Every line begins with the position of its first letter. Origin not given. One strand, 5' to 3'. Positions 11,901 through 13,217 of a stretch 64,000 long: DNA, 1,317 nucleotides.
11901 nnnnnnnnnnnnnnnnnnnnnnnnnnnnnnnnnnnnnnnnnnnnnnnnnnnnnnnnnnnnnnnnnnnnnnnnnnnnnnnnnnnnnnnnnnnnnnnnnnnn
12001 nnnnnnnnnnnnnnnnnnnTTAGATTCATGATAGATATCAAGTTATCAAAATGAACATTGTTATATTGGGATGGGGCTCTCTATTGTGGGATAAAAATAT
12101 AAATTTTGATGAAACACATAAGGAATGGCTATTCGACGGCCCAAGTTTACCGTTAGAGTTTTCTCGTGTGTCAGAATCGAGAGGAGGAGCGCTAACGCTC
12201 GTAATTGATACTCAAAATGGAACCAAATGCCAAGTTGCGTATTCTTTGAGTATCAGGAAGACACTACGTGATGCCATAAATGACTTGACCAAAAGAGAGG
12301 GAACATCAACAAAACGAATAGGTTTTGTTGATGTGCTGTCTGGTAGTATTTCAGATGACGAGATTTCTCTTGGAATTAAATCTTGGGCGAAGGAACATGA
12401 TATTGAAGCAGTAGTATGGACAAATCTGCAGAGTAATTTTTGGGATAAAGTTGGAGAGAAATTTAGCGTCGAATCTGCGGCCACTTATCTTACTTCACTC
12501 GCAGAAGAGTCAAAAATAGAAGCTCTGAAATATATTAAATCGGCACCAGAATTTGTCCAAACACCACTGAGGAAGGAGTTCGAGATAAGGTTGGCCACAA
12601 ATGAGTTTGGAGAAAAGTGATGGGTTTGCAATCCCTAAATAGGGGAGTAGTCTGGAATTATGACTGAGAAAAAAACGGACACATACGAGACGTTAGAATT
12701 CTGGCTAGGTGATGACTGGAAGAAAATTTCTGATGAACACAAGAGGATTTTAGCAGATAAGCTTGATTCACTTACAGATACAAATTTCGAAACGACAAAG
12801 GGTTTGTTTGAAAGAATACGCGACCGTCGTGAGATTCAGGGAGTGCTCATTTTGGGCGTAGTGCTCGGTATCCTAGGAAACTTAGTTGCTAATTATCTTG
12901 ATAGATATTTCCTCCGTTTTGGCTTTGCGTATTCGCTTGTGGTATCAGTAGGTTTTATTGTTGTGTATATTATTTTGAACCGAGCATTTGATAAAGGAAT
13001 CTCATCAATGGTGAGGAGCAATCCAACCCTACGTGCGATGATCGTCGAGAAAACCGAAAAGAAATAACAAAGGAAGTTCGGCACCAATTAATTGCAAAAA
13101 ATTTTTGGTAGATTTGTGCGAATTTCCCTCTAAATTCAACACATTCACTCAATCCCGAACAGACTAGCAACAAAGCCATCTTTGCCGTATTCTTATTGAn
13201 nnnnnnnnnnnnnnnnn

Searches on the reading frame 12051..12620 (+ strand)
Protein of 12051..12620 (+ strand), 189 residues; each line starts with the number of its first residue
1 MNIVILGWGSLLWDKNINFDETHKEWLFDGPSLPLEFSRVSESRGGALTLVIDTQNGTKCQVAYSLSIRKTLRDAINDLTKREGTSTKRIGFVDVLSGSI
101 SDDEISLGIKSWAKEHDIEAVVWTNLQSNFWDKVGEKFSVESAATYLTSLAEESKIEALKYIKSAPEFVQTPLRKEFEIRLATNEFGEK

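Call 10: search_protein_families(library=pfam, proteins=[window:12051-12620:+], max_evalue=0.001)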
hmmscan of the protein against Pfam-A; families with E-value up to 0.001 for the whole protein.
window:12051-12620:+ (189 aa): 0 families

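Call 11: search_protein_families(library=padloc, proteins=[window:12051-12620:+], max_evalue=0.001)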
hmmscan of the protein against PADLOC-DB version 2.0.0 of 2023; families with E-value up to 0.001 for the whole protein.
window:12051-12620:+ (189 aa): 0 families

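Call 56: search_protein_families(library=pfam, proteins=[window:12051-12620:+], max_evalue=1)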
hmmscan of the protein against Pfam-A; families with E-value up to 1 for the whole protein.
window:12051-12620:+ (189 aa): 1 family
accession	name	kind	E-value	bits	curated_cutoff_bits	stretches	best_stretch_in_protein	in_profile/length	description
PF04752.17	ChaC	-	0.013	15.9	21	1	5-90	3-93/176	ChaC-like protein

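Call 64: search_protein_families(library=ncbifam, proteins=[window:12051-12620:+], max_evalue=0.001)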
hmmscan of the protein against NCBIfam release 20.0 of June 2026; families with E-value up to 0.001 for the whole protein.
window:12051-12620:+ (189 aa): 0 families

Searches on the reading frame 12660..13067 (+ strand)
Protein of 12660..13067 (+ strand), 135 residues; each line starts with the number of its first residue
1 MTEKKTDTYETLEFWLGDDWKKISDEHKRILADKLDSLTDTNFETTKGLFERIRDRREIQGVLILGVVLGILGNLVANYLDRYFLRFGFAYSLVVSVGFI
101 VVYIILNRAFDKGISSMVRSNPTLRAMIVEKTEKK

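Call 10: search_protein_families(library=pfam, proteins=[window:12660-13067:+], max_evalue=0.001)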
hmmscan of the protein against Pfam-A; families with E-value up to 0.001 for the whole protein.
window:12660-13067:+ (135 aa): 0 families

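Call 11: search_protein_families(library=padloc, proteins=[window:12660-13067:+], max_evalue=0.001)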
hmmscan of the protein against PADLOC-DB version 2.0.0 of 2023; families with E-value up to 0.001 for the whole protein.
window:12660-13067:+ (135 aa): 0 families

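Call 56: search_protein_families(library=pfam, proteins=[window:12660-13067:+], max_evalue=1)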
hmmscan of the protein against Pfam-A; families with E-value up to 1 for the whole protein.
window:12660-13067:+ (135 aa): 1 family
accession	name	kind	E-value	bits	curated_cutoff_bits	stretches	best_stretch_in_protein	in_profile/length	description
PF08019.17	EptA_B_N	-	0.083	13.2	22.3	1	62-129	71-136/152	Phosphoethanolamine transferase EptA/EptB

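Call 64: search_protein_families(library=ncbifam, proteins=[window:12660-13067:+], max_evalue=0.001)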
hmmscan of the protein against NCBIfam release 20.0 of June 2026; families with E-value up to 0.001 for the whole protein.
window:12660-13067:+ (135 aa): 0 families
